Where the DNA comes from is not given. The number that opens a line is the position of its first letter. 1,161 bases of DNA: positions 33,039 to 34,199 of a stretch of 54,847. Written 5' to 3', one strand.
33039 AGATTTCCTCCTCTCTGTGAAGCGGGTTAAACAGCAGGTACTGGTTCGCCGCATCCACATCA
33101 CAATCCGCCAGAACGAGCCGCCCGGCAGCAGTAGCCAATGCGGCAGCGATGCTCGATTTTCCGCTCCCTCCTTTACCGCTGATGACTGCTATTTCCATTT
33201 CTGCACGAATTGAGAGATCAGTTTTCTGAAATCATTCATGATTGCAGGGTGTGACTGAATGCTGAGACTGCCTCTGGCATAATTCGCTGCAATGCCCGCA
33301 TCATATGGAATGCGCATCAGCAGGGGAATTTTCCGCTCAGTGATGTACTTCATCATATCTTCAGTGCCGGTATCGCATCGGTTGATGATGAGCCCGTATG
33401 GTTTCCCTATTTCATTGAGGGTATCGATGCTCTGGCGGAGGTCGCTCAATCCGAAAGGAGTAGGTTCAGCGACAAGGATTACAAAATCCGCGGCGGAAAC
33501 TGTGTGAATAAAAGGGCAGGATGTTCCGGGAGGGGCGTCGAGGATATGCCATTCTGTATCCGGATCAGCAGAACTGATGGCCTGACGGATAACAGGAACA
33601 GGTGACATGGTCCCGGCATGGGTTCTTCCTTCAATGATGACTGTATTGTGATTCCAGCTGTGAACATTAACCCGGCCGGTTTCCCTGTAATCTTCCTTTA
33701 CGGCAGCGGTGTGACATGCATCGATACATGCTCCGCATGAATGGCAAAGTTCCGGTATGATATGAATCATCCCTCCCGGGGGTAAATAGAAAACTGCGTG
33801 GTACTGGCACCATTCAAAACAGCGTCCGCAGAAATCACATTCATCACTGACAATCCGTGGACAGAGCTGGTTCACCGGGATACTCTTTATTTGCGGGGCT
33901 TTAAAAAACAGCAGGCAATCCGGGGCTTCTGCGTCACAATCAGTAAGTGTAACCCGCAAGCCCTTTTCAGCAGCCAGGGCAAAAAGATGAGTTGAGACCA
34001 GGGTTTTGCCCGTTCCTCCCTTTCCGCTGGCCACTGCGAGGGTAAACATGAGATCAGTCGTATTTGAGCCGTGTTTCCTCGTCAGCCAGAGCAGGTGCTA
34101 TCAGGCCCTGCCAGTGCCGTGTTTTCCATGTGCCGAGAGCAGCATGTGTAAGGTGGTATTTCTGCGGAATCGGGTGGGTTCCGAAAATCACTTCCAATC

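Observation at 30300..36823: Module B: the orphan DUF134 / NifX-like / DUF5320 / DUF89 / CGGC / MinD-ferredoxin cassette is translationally coupled to HdrC-HdrB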

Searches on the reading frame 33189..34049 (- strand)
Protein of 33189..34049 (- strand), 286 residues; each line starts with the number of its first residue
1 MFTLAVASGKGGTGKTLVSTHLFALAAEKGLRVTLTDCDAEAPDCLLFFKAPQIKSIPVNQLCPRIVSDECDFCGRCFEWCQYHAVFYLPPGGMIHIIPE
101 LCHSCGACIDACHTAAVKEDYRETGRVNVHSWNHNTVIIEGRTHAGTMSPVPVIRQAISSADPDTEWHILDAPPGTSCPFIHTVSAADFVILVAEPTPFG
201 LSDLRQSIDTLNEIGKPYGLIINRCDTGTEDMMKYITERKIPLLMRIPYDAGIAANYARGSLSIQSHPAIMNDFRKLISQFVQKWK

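Call 4: search_protein_families(library=pfam, proteins=[window:33189-34049:-], max_evalue=0.01)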
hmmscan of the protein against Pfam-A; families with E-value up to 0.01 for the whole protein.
window:33189-34049:- (286 aa): 14 families
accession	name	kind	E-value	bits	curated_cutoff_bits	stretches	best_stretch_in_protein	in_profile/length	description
PF01656.29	CbiA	-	6.1e-18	65.4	25.4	1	4-261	1-123/125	CobQ/CobB/MinD/ParA nucleotide binding domain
PF10609.15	ParA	-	8.1e-12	45.5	27.1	1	4-46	6-48/246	NUBPL iron-transfer P-loop NTPase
PF13614.12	AAA_31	-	9.4e-10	39.1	27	1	3-41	3-41/177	AAA domain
PF00037.32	Fer4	-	3.8e-07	30.1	21.1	1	96-112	2-18/24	4Fe-4S binding domain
PF13237.11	Fer4_10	-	1.9e-06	28.2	25.5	1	65-112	3-52/53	4Fe-4S dicluster domain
PF00142.24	Fer4_NifH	-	2.3e-06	27.7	25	0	8-55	6-53/271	4Fe-4S iron sulfur cluster binding proteins, NifH/frxC family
PF12838.12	Fer4_7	-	1.4e-05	25.9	27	1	71-116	2-52/52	4Fe-4S dicluster domain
PF14697.11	Fer4_21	-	0.00029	21.3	35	1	66-114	3-53/59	4Fe-4S dicluster domain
PF25160.1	LdpA_Fe-S-bd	-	0.0014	18.8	27.6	0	64-84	21-41/49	LdpA Fe-S cluster-binding domain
PF13484.11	Fer4_16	-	0.0016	19.6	30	1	102-123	2-24/66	4Fe-4S double cluster binding domain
PF13187.11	Fer4_9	-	0.0016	18.8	27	1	71-115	2-50/52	4Fe-4S dicluster domain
PF12800.12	Fer4_4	-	0.0018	18.9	24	1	99-114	1-16/17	4Fe-4S binding domain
PF12837.12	Fer4_6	-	0.0028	18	25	1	95-116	2-23/24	4Fe-4S binding domain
PF09140.17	MipZ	-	0.0093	15.7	20.7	0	5-40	4-39/262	ATPase MipZ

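Call 17: search_protein_families(library=ncbifam, proteins=[window:33189-34049:-], max_evalue=0.001)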
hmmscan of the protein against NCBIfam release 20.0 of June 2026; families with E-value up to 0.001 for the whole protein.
window:33189-34049:- (286 aa): 28 families (the best 25 are shown)
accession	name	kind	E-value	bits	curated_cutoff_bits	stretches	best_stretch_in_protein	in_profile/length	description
NF041546.1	ParA_partition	equivalog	9e-15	54.8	180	2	4-40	2-38/203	ParA family partition ATPase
TIGR01969.1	minD_arch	subfamily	1.7e-13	50.4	201.75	2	155-267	99-214/251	cell division ATPase MinD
NF041136.1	MrpORP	equivalog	2.7e-12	46.7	450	2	4-64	8-69/365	iron-sulfur cluster carrier protein MrpORP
TIGR03371.1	cellulose_yhjQ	equivalog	5.1e-08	32.7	157.85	0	158-269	107-227/246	cellulose biosynthesis protein BcsQ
TIGR01968.1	minD_bact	equivalog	5.8e-08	32.4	212.9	0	4-39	4-39/261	septum site-determining protein MinD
TIGR02016.1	BchX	equivalog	2.1e-07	30.5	331.2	0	8-50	6-48/296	chlorophyllide a reductase iron protein subunit X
NF040770.1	hetero_SS_HdrA2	exception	7.4e-07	27.6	1100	1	57-121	565-627/777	CoB-CoM heterodisulfide reductase HdrA2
NF041891.1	hdrA_Methbact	equivalog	8.4e-07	27.6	1300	1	59-118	562-619/762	ferredoxin:CoB-CoM heterodisulfide reductase subunit HdrA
TIGR04041.1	activase_YjjW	hypoth_equivalog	1.2e-06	28.1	250.2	1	69-146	41-116/276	YjjW family glycine radical enzyme activase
NF005504.0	PRK07118.1-3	equivalog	1.8e-06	27.6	437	1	71-118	142-189/293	Fe-S cluster domain-containing protein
NF010259.0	PRK13705.1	equivalog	7.7e-06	25.1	725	0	4-40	109-145/388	plasmid-partitioning protein SopA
NF005506.0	PRK07118.1-5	equivalog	7.9e-06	25.5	388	0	80-129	152-199/279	Fe-S cluster domain-containing protein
TIGR02163.1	napH_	subfamily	2.8e-05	23.8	213.05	1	68-118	200-252/255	NapH/MauN family ferredoxin-type protein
NF047398.1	AAA_KGGVGR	domain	2.9e-05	24.5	90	1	3-51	4-52/190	KGGVGR-motif variant AAA ATPase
TIGR03815.1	CpaE_hom_Actino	equivalog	5.8e-05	22.4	154.45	1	3-41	113-151/340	septum site-determining protein Ssd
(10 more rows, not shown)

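Call 29: search_protein_representatives(protein=window:33189-34049:-)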
Query: 286 residues. Proteins with E-value up to 0.001 (for the whole library): 3641; up to 1e-10: 1650; up to 1e-30: 479. The best 150 are listed.
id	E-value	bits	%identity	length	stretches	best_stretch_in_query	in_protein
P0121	5.8e-83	295.1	49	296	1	3-283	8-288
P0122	1.8e-82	293.5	36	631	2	3-280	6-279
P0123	4.7e-79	282.2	37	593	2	4-279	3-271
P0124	1.1e-77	277.7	34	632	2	4-281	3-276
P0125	1.3e-74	267.7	32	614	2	4-281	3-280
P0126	5.1e-74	265.7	33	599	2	3-278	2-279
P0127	7.0e-74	265.2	32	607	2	4-263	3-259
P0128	8.7e-74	264.9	34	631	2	4-280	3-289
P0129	1.1e-73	264.6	36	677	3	4-275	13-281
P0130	3.8e-72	259.5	34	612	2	4-282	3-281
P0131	4.2e-72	259.4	42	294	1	3-282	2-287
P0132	5.5e-72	259.0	33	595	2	3-275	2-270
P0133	5.6e-72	259.0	35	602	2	4-269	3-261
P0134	1.2e-71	257.9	35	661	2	4-261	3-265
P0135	2.5e-71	256.9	34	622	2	3-272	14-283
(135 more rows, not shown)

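Call 31: find_related_loci(query=A1, collection=genome_contigs, flank=10000)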
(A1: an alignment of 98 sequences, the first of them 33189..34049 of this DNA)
Query A1 (286 aa) in genome_contigs; peptide patterns used: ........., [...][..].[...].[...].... (x = any residue, [..] = any of these).
600 stretches matched a pattern (row limit reached: there are more); 426 encode a relative of the query (tblastn E <= 1e-3); the best 80 are kept; 80 distinct loci.
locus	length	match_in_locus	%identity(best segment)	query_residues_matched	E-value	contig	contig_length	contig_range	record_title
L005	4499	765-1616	49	2-286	4e-92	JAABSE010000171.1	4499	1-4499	MAG: Sphingobacteriia bacterium isolate S10.Bin064 NODE_173_length_4499_cov_19.9706, whole genome shotgun sequence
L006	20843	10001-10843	47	4-284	4e-87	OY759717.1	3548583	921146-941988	MAG: Bacteroidales bacterium isolate 1994922c-57ad-4284-af65-a097e7e7ad8c genome assembly, chromosome: 1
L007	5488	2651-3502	48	1-280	2e-86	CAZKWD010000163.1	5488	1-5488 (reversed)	MAG TPA_asm: uncultured Rikenellaceae bacterium isolate SRP178699_co1_506 genome assembly, contig: NODE_21959_length_548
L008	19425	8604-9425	46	4-281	3e-83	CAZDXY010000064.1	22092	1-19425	MAG TPA_asm: uncultured Rikenellaceae bacterium isolate SRP241326_co1_256 genome assembly, contig: NODE_3479_length_2209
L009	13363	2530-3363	45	4-282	4e-83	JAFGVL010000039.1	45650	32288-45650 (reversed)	MAG: Paludibacteraceae bacterium isolate ZodW_Metabat.166 k87_3587668, whole genome shotgun sequence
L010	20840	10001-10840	46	4-284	3e-80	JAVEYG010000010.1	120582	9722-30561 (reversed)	MAG: Prolixibacteraceae bacterium isolate BF4_24 NODE_372_length_120582_cov_13.412154_Biofilm4, whole genome shotgun seq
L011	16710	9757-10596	45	4-284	2e-79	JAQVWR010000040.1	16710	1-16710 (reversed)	MAG: Proteiniphilum sp. isolate STF2_107 NODE_9055_length_16710_cov_14.977386_Sandtown_F2, whole genome shotgun sequence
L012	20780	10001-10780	45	3-262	1e-76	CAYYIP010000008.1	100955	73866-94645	MAG TPA_asm: uncultured Hyphomicrobiales bacterium isolate binchicken_co39_141 genome assembly, contig: NODE_373_length_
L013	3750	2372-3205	42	4-286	4e-76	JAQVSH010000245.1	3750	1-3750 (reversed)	MAG: Bacteroidales bacterium isolate STF1_27 NODE_109242_length_3750_cov_2.616064_Sandtown_F1, whole genome shotgun sequ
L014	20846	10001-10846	42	4-286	6e-75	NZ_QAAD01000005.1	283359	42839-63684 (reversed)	Mangrovibacterium marinum strain DSM 28823 Ga0183469_105, whole genome shotgun sequence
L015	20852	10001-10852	40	1-283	2e-72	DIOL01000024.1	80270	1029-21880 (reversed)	MAG TPA_asm: Bacteroidales bacterium UBA5515 UBA5515_contig_3087, whole genome shotgun sequence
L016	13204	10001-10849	41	2-282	3e-71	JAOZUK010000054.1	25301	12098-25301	MAG: Bacteroidales bacterium isolate GMC8.maxbin2.069_sub GMC8_1107_length_25301_cov_25.004476, whole genome shotgun seq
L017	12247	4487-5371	39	1-286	5e-68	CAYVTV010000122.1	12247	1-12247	MAG TPA_asm: uncultured Bacteroidaceae bacterium isolate SRP241326_co1_334 genome assembly, contig: NODE_7077_length_122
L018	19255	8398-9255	37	2-285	8e-67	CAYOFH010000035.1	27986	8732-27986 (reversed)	MAG TPA_asm: uncultured Marinilabiliaceae bacterium isolate SRP252850_co1_367 genome assembly, contig: NODE_2926_length_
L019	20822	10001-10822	43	4-281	1e-66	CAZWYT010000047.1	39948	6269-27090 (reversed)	MAG TPA_asm: uncultured Planctomycetales bacterium isolate binchicken_co119_111 genome assembly, contig: NODE_1072_lengt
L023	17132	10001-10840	39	2-283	1e-63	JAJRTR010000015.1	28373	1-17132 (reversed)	MAG: bacterium isolate Dive96_bin1.91 k141_743424, whole genome shotgun sequence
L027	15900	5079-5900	40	1-281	1e-63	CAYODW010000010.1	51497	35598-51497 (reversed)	MAG TPA_asm: uncultured Desulfonema sp. isolate SRP319275_co4_266 genome assembly, contig: NODE_361_length_51497_cov_20.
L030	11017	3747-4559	40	4-281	3e-63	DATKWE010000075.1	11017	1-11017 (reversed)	MAG TPA_asm: Desulfobacterales bacterium isolate SMAG_U14154 k141_1420202, whole genome shotgun sequence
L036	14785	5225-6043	41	4-281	6e-63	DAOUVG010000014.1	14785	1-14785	MAG TPA_asm: Dehalococcoidales bacterium isolate CSMAG_843 CSMAG_843_k141_666023_length_14785_cov_14.0000, whole genome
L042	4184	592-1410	40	4-281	5e-62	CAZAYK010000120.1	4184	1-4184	MAG TPA_asm: uncultured Dehalococcoidaceae bacterium isolate binchicken_co19_651 genome assembly, contig: NODE_38301_len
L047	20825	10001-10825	39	2-283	5e-63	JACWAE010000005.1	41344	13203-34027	MAG: Dehalococcoidia bacterium isolate B_CHL_03 k141_10986, whole genome shotgun sequence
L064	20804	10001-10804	40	4-277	8e-60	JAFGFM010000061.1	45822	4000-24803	MAG: Deltaproteobacteria bacterium isolate Zod_Metabat.1317 k87_2370713, whole genome shotgun sequence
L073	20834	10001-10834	38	2-286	1e-59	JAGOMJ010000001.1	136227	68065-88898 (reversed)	MAG: Smithella sp. isolate Go_SlDig_bin_11 Go_SlDig_218_length_136227_cov_34.010654, whole genome shotgun sequence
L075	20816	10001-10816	41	2-274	1e-59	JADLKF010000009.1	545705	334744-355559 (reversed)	MAG: Lentimicrobiaceae bacterium isolate DFE_LEN c_000000000056, whole genome shotgun sequence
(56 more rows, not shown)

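Call 39: search_protein_families(library=pfam, proteins=[L047:8904-9734:+, L042:354-584:+, L030:1726-2175:+, L073:19265-20833:+, L023:11962-12207:+, L075:12279-13229:+, L064:6333-7745:+, L027:14079-14966:-, L036:12610-13644:+, L073:17744-19015:+], max_evalue=0.0001)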
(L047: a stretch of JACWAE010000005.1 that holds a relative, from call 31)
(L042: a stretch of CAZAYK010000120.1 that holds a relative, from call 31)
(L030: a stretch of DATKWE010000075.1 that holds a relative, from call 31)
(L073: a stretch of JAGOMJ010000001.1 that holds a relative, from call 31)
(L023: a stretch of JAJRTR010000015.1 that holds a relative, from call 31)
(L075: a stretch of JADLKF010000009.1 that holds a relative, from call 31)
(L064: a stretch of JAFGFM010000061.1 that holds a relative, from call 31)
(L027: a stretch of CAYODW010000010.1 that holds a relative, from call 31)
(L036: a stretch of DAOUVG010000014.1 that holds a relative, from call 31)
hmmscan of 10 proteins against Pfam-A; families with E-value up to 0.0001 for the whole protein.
L047:8904-9734:+ (276 aa): 2 families
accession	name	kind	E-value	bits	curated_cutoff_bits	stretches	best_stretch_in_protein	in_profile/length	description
PF00753.33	Lactamase_B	-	1.7e-13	51.4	22.7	1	23-123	7-97/196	Metallo-beta-lactamase superfamily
PF12706.13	Lactamase_B_2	-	1.2e-08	35.2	27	1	34-93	3-66/200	Beta-lactamase superfamily domain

L042:354-584:+ (76 aa): 0 families

L030:1726-2175:+ (149 aa): 1 family
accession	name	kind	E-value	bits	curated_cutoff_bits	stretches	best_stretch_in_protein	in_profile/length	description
PF01592.21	NifU_N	-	3.4e-22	79.4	22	1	32-148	2-122/127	NifU-like N terminal domain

L073:19265-20833:+ (523 aa): 7 families
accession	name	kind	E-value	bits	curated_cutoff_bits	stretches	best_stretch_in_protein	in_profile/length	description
PF07992.20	Pyr_redox_2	-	6.6e-65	219.8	26.1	1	6-299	2-281/291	Pyridine nucleotide-disulphide oxidoreductase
PF02852.28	Pyr_redox_dim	-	5e-17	62.5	25.3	1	343-446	4-106/110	Pyridine nucleotide-disulphide oxidoreductase, dimerisation domain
PF00070.33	Pyr_redox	-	2e-16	60.7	22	1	162-241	1-81/82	Pyridine nucleotide-disulphide oxidoreductase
PF13738.12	Pyr_redox_3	-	3.9e-08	33.3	30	1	78-293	92-305/305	Pyridine nucleotide-disulphide oxidoreductase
PF03486.20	HI0933_like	-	1.9e-07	31.2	50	0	74-125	116-165/244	HI0933-like protein Rossmann domain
PF01266.30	DAO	-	1e-05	25.7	27.9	0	28-125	112-205/353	FAD dependent oxidoreductase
PF13434.12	Lys_Orn_oxgnase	-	8.4e-05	22.3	21.3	0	86-210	114-237/339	L-lysine 6-monooxygenase/L-ornithine 5-monooxygenase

L023:11962-12207:+ (81 aa): 1 family
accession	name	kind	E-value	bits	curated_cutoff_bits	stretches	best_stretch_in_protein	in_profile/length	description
PF09723.15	Zn_ribbon_8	-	6.1e-16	58.6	34.4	1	1-41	1-41/41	Zinc ribbon domain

L075:12279-13229:+ (316 aa): 1 family
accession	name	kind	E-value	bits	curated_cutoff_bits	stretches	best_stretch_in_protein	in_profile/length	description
PF04055.27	Radical_SAM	-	1.1e-15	58.7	29.5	1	24-187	3-163/166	Radical SAM superfamily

L064:6333-7745:+ (470 aa): 10 families
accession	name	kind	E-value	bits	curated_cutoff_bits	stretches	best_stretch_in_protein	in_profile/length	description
PF00158.32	Sigma54_activat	-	9.6e-70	234.1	20.2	1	152-318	1-167/168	Sigma-54 interaction domain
PF25601.1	AAA_lid_14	-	5.7e-25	87.4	27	1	324-403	1-80/87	AAA+ ATPase lid domain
PF14532.12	Sigma54_activ_2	-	5.8e-25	88.6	25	1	155-323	3-138/138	Sigma-54 interaction domain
PF13426.13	PAS_9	-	9.9e-15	55.1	27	1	33-134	2-102/103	PAS domain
PF08448.16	PAS_4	-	3.1e-13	50.3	23.1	1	28-134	1-106/110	PAS fold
PF02954.25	HTH_8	-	1.4e-10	41.1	22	1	416-454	3-41/42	Bacterial regulatory protein, Fis family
PF07728.20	AAA_5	-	2.1e-10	41.2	22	1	176-296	2-125/139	AAA domain (dynein-related subfamily)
PF00989.32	PAS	-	8.6e-09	35.8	22.6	1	26-132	5-112/113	PAS fold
PF13188.13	PAS_8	-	1e-06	28.9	21.8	1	24-71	3-47/65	PAS domain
PF00004.35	AAA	-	6.1e-06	27.1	21.2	1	176-301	1-116/131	ATPase family associated with various cellular activities (AAA)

L027:14079-14966:- (295 aa): 1 family
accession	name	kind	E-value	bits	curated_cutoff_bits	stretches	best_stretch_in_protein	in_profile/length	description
PF02754.22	CCG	-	8.5e-21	74.3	20.6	2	3-87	1-85/85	Cysteine-rich domain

L036:12610-13644:+ (344 aa): 1 family
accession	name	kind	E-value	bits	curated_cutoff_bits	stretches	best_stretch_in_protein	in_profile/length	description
PF02754.22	CCG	-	1.8e-07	31.6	20.6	1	227-311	1-84/85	Cysteine-rich domain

L073:17744-19015:+ (423 aa): 2 families
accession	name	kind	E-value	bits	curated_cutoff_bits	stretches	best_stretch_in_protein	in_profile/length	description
PF02754.22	CCG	-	1.1e-07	32.3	20.6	1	275-362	2-84/85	Cysteine-rich domain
PF13183.11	Fer4_8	-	3.2e-07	31.2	27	1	36-92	3-68/68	4Fe-4S dicluster domain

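Call 64: search_solved_structures(query=window:33189-34049:-, max_evalue=0.001)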
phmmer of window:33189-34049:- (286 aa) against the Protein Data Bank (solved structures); distinct sequences matched with E-value up to 0.001: 20.
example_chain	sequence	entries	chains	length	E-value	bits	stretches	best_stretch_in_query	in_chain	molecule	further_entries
3vx3_A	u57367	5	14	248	2.4e-09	40.2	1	4-44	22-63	ATPase involved in chromosome partitioning, ParA/MinD family, Mrp homolog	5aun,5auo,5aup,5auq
1hyq_A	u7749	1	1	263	5e-09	39.2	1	3-48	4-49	CELL DIVISION INHIBITOR (MIND-1)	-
1g3q_A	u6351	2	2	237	2.7e-06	30.2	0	4-43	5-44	CELL DIVISION INHIBITOR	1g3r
9tn7_A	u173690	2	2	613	1.6e-05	27.7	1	8-127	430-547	Coenzyme F420 hydrogenase/dehydrogenase beta subunit domain protein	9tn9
1ion_A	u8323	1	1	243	1.8e-05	27.5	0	4-45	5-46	PROBABLE CELL DIVISION INHIBITOR MIND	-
4rz2_A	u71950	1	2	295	2.2e-05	27.2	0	3-40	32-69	Site-determining protein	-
5t5i_G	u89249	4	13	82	4.8e-05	26.1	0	97-119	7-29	Tungsten formylmethanofuran dehydrogenase subunit fwdG | Tungsten formylmethanofuran dehydrogenase, subunit G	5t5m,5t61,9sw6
9sw6_G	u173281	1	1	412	5.2e-05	26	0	67-117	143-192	Polyferredoxin protein MvhB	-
6fah_A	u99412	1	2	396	0.00011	24.9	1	65-123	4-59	Caffeyl-CoA reductase-Etf complex subunit CarE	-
4rz3_A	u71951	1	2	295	0.00012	24.8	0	3-38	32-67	Site-determining protein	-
4v03_A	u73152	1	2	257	0.00012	24.8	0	4-40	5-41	SITE-DETERMINING PROTEIN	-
5j1j_A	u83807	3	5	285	0.00026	23.7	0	3-42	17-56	Site-determining protein | Transcriptional antiactivator FleN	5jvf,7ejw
1wcv_1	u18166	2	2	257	0.00027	23.7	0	4-41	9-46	SEGREGATION PROTEIN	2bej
9sfi_U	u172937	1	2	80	0.00028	23.6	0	92-118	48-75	4Fe-4S binding protein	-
8zkc_A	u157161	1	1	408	0.00031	23.4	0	4-46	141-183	Iron-sulfur cluster carrier protein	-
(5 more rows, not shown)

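Call 69: search_protein_families(library=ncbifam, proteins=[L073:19265-20833:+], max_evalue=0.00001)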
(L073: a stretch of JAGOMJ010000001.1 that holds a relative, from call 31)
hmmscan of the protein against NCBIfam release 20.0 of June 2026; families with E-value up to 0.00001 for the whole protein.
L073:19265-20833:+ (523 aa): 46 families (the best 25 are shown)
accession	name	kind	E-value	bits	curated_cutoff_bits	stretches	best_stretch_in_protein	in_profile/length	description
TIGR03385.1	CoA_CoA_reduc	equivalog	3.5e-109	365.5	578.8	1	6-449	1-435/439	CoA-disulfide reductase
NF007123.0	PRK09564.1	equivalog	4.8e-98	328.7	458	1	5-448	1-435/444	CoA-disulfide reductase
NF046103.1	NOXase_Strep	equivalog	1.6e-65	221.8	600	1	6-444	1-429/442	H2O-forming NADH oxidase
NF010037.0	PRK13512.1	equivalog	3.2e-64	217.4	394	1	5-446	2-427/438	CoA-disulfide reductase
TIGR02374.1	nitri_red_nirB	equivalog_domain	4e-54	184.3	578.35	1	76-304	63-286/794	nitrite reductase large subunit NirB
NF045765.1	PhenlGlyoxDHPadH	equivalog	1e-48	166.3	475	1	6-359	4-341/416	NADH-dependent phenylglyoxylate dehydrogenase subunit epsilon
TIGR02053.1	MerA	equivalog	1.6e-41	142.8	454.45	1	107-438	122-439/465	mercury(II) reductase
TIGR01350.1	lipoamide_DH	equivalog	3.7e-40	138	408.8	1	99-434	118-436/461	dihydrolipoyl dehydrogenase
NF042949.2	3PPDioc_HcaD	equivalog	7.4e-38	130.3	450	1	5-323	2-302/386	3-phenylpropionate/cinnamic acid dioxygenase ferredoxin--NAD(+) reductase subunit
NF003437.0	PRK04965.1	equivalog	2.2e-37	129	392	1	76-299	67-278/378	NADH:flavorubredoxin reductase NorW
NF011565.0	PRK14989.1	subfamily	1.3e-35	122.7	883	1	77-305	69-292/847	nitrite reductase large subunit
NF041682.1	ant_diox_AndAa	equivalog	3.9e-34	118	650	1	5-330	4-313/406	anthranilate 1,2-dioxygenase system ferredoxin--NAD(+) reductase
NF004943.0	PRK06292.2-1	equivalog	2.6e-29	102.3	432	1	104-434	121-437/456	dihydrolipoyl dehydrogenase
NF005883.0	PRK07845.1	equivalog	1.8e-28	99.7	479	1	94-435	120-442/466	NAD(P)H-quinone dehydrogenase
NF003585.0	PRK05249.1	equivalog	2.3e-28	99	465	1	106-438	130-443/464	Si-specific NAD(P)(+) transhydrogenase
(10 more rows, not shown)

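Call 70: predict_structure(alignment_id=A1)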
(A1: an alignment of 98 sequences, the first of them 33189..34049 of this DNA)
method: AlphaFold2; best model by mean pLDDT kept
length: 286 residues; sequences in the alignment: 98
mean_pLDDT: 96.5   pTM: 0.91
mean pLDDT of the five models: 96.5, 96.2, 96.2, 96.1, 96.0
residues with pLDDT >= 90: 277; 70-90: 9; 50-70: 0; < 50: 0
segments of 3 or more residues with pLDDT < 50: none
pLDDT, mean of each block of 10 residues (from residue 1): 97 97 97 98 97 98 96 98 96 94 96 98 97 98 95 98 98 97 98 98 98 98 95 98 97 95 94 96 85
secondary structure, 60 per line:
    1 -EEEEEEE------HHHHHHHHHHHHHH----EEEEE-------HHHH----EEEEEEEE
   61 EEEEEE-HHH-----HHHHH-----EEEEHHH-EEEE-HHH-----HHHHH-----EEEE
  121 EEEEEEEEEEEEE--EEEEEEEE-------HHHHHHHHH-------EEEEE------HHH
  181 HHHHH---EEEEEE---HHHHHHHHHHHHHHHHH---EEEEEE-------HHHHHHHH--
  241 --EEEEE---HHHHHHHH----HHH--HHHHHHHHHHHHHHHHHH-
elements in order: E2-8 H15-28 E33-37 H45-48 E53-66 H76-80 E86-89 E94-97 H107-111 E117-133 E136-143 H151-159 E167-171 H178-185 E189-194 H198-214 E218-223 H231-238 E243-247 H251-258 H268-285
